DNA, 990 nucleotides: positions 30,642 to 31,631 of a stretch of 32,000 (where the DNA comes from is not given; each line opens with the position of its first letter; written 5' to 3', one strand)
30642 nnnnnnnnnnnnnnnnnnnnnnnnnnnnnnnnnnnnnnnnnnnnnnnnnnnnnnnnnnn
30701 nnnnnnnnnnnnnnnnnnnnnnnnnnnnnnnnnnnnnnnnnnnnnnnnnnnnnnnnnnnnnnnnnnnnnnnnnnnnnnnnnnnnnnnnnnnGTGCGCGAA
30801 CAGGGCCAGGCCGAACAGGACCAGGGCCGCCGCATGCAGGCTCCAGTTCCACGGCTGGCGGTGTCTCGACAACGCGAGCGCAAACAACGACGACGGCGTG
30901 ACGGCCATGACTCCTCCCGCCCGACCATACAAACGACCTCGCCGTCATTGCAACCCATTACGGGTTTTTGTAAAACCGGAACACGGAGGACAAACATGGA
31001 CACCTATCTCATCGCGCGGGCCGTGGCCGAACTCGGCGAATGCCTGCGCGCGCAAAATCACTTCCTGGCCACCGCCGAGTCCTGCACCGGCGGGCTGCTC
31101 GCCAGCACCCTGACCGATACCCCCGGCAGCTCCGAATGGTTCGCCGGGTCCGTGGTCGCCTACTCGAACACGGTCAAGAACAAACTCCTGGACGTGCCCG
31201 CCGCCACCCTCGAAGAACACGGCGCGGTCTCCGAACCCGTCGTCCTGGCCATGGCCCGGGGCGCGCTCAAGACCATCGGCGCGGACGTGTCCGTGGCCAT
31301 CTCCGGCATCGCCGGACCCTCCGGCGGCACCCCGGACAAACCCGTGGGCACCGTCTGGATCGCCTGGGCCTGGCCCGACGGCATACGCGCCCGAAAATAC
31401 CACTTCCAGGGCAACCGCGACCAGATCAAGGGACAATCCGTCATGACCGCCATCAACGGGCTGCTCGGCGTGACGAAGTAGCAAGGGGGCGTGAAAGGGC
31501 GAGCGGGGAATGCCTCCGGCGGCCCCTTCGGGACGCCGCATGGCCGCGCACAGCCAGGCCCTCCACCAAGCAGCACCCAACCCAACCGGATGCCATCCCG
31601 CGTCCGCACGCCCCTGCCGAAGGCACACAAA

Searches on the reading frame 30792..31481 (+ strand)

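Call 90: search_protein_families(library=pfam, proteins=[window:30792-31481:+], max_evalue=0.00001)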
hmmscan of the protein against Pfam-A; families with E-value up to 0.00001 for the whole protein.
window:30792-31481:+ (229 aa): 1 family
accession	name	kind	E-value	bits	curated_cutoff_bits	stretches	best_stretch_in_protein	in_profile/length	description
PF02464.23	CinA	-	7.5e-60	201.5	23.5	1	79-225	6-152/155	Competence-damaged protein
